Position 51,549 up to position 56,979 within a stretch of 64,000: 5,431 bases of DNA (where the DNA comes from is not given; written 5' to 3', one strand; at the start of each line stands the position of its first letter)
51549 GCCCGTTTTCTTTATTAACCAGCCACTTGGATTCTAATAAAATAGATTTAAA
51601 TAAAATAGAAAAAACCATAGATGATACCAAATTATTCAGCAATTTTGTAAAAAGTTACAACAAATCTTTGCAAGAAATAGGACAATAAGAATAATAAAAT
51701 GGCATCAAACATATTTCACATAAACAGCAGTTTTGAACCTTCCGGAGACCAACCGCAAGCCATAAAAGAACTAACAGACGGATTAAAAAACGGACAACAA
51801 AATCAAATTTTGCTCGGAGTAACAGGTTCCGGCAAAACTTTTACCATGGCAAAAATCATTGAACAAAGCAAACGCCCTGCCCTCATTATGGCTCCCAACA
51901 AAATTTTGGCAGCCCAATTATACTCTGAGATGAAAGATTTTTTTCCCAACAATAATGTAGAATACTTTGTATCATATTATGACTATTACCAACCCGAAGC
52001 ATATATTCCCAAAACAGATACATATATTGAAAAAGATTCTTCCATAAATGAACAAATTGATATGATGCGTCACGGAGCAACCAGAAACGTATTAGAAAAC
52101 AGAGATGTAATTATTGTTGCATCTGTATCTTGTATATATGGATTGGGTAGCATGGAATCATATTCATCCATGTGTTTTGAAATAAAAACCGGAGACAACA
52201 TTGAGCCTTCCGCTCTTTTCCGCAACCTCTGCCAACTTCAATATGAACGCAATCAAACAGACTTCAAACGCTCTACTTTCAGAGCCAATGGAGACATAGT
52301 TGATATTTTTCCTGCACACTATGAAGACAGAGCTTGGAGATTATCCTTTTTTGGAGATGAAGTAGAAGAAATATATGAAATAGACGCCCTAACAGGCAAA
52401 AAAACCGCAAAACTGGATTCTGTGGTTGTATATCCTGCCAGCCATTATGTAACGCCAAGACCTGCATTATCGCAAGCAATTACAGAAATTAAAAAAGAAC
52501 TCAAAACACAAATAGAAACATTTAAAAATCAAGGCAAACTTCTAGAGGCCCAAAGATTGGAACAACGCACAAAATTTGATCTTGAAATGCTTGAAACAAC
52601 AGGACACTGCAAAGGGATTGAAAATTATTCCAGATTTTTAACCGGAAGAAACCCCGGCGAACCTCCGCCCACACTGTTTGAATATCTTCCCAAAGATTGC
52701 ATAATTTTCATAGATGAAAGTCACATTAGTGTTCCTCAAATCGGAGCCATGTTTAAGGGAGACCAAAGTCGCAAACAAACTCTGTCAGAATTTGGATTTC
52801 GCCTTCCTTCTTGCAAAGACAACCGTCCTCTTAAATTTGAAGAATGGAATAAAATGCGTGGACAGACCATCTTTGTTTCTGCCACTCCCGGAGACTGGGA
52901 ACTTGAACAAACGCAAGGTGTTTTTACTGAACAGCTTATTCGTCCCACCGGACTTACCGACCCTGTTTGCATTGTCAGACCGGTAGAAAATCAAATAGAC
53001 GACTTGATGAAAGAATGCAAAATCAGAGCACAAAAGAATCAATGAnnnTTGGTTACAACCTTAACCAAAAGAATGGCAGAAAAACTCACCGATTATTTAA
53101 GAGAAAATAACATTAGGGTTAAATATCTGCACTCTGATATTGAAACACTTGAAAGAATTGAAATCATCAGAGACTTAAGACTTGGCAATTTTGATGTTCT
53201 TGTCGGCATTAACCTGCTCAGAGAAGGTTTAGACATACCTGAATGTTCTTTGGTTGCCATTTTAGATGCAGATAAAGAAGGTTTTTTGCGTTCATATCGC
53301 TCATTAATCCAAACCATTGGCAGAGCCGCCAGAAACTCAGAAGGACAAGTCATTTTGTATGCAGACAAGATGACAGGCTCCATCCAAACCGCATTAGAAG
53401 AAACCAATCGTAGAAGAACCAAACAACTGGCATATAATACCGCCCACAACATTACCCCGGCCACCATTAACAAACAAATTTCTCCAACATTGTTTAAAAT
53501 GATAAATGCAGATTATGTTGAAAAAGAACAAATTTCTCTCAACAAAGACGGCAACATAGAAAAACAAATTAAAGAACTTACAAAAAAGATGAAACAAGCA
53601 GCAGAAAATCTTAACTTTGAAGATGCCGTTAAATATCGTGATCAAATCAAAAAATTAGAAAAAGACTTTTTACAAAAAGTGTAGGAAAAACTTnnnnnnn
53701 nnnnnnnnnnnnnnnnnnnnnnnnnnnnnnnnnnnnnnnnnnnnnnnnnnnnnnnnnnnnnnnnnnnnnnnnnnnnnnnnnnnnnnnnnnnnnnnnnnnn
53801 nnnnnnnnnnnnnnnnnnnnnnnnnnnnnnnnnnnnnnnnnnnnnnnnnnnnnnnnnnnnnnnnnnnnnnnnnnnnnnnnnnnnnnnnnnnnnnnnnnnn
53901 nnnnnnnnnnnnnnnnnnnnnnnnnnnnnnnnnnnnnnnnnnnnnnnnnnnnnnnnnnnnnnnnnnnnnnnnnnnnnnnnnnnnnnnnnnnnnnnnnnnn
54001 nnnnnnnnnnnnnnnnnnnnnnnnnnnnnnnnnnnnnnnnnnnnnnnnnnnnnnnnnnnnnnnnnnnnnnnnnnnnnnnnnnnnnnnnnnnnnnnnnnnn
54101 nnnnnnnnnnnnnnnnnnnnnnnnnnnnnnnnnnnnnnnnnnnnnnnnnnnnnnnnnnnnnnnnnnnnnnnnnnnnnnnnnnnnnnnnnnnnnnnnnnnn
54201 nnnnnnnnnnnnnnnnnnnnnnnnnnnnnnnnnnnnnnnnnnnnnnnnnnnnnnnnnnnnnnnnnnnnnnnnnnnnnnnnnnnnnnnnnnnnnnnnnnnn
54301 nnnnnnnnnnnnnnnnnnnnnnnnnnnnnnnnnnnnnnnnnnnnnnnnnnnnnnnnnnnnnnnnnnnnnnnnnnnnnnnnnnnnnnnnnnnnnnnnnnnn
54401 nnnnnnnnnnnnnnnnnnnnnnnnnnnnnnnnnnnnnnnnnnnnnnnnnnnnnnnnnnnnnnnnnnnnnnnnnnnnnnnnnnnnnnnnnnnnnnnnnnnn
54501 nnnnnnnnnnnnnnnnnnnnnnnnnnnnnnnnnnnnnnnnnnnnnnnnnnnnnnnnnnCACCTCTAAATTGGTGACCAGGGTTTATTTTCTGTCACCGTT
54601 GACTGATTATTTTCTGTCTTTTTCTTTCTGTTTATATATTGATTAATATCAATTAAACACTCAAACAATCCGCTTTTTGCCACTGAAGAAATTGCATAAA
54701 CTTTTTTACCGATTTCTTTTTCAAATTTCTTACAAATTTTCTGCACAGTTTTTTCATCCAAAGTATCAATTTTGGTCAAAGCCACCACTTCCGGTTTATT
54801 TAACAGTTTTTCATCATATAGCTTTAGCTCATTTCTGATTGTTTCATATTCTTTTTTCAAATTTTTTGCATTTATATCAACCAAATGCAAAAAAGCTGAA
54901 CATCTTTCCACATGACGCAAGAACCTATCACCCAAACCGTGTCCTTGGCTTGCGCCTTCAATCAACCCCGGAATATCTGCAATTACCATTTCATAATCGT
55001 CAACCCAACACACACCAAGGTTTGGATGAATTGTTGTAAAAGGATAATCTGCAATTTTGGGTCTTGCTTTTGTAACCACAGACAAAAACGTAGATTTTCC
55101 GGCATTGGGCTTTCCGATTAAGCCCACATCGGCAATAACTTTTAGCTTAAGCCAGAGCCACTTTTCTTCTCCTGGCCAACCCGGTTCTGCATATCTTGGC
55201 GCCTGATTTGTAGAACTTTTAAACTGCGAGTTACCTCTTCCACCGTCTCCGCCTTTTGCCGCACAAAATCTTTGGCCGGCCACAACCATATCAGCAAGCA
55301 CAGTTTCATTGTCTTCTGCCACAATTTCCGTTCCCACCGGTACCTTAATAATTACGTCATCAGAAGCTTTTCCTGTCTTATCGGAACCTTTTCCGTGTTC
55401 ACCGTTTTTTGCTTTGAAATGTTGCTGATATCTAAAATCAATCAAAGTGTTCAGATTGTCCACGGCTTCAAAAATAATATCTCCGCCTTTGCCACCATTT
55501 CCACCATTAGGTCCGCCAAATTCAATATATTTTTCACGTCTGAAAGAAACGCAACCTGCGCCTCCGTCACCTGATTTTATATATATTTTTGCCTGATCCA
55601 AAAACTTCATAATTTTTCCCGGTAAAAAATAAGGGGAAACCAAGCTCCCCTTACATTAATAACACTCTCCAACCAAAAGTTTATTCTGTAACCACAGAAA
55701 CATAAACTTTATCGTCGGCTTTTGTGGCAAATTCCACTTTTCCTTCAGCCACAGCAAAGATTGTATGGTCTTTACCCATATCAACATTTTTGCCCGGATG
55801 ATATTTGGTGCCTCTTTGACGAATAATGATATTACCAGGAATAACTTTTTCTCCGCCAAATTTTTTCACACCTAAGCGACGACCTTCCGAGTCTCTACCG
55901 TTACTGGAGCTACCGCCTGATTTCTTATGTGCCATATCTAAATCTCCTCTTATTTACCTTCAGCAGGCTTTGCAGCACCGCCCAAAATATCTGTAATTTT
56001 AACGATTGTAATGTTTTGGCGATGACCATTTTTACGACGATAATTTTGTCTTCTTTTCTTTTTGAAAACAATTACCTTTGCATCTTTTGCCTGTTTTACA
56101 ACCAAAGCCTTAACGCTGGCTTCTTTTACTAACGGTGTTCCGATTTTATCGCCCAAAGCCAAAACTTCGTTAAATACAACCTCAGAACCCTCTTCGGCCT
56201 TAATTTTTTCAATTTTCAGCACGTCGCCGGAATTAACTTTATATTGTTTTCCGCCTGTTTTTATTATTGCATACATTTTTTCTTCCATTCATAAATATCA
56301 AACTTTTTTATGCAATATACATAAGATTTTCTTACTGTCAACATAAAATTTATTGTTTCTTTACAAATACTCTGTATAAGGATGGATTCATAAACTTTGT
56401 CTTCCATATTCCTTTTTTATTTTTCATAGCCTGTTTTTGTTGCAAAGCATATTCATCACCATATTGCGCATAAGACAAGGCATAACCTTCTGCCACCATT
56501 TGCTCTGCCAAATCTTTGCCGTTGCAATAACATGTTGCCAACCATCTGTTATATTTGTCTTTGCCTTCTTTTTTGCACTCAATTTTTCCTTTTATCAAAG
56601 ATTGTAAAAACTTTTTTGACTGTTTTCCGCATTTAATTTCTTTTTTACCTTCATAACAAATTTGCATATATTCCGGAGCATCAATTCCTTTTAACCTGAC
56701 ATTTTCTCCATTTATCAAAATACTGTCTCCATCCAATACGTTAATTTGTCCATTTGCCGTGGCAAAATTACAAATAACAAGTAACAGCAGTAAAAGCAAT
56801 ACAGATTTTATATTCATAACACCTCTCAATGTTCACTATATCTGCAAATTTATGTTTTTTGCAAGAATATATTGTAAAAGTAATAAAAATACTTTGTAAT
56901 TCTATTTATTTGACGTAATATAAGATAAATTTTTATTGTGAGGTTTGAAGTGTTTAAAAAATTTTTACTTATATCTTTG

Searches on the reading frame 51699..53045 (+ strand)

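Call 28: search_protein_families(library=pfam, proteins=[window:51699-53045:+], max_evalue=0.001)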
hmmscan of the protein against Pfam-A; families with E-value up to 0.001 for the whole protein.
window:51699-53045:+ (448 aa): 3 families
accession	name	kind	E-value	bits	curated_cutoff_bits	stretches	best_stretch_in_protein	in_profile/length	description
PF17757.6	UvrB_inter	-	2e-32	111.6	22.9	1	161-250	2-91/91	UvrB interaction domain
PF04851.21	ResIII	-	1.4e-13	51.5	22.5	1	13-139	3-130/164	Type III restriction enzyme, res subunit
PF00270.35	DEAD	-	2.7e-08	34.2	26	1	17-88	3-75/167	DEAD/DEAH box helicase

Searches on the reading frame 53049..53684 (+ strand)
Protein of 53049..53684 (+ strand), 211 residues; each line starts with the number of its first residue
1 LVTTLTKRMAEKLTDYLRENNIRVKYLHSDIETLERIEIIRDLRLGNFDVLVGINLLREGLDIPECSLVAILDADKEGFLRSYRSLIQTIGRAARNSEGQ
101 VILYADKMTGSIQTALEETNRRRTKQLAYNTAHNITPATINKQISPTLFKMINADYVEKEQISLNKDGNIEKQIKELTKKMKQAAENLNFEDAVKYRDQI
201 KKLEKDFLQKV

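Call 28: search_protein_families(library=pfam, proteins=[window:53049-53684:+], max_evalue=0.001)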
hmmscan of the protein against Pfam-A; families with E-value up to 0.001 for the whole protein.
window:53049-53684:+ (211 aa): 3 families
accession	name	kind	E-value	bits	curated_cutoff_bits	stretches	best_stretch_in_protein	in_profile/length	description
PF12344.14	UvrB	-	2.6e-21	75.6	27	1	103-144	1-42/43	Ultra-violet resistance protein B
PF00271.37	Helicase_C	-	1.5e-19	70.7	23.5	1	2-96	20-109/110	Helicase conserved C-terminal domain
PF02151.25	UVR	-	5.6e-13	48.6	21.5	1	171-205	1-35/36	UvrB/uvrC motif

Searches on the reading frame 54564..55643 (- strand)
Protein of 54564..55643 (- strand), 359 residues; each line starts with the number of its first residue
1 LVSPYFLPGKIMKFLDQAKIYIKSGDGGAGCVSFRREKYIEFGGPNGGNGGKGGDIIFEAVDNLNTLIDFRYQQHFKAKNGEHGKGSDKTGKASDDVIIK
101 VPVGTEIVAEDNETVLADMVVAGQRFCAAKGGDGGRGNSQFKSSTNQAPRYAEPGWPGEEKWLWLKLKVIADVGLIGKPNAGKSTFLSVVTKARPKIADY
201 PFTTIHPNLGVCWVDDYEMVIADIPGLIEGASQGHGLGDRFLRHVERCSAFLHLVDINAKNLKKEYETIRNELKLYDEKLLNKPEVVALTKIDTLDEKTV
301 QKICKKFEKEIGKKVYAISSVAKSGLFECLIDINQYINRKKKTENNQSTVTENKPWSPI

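Call 29: search_protein_families(library=pfam, proteins=[window:54564-55643:-], max_evalue=0.001)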
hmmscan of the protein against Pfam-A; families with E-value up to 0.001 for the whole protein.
window:54564-55643:- (359 aa): 5 families
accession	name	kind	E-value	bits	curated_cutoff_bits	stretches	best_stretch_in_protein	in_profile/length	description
PF01018.28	GTP1_OBG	-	1.9e-64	216.4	27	1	16-169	2-155/155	GTP1/OBG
PF01926.29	MMR_HSR1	-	2.3e-25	89.3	21.9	1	172-291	1-113/113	50S ribosome-binding GTPase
PF02421.24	FeoB_N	-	1.9e-14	53.9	27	1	173-328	3-151/156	Ferrous iron transport protein B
PF04670.18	Gtr1_RagA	-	0.0001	22.3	22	1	175-319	4-148/232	Gtr1/RagA G protein conserved region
PF00350.29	Dynamin_N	-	0.00049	20.6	27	0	211-278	95-159/168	Dynamin family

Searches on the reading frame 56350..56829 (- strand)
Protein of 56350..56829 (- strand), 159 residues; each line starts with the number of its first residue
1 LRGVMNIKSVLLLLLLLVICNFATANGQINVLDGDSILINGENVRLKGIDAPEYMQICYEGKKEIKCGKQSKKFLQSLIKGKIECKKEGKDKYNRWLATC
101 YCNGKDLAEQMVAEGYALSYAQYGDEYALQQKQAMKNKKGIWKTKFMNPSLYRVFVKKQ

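Call 29: search_protein_families(library=pfam, proteins=[window:56350-56829:-], max_evalue=0.001)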
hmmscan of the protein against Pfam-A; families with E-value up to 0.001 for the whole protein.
window:56350-56829:- (159 aa): 1 family
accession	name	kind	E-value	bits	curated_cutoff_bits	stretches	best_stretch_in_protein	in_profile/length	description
PF00565.23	SNase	-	1.8e-19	70.6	21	1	43-143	1-106/107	Staphylococcal nuclease homologue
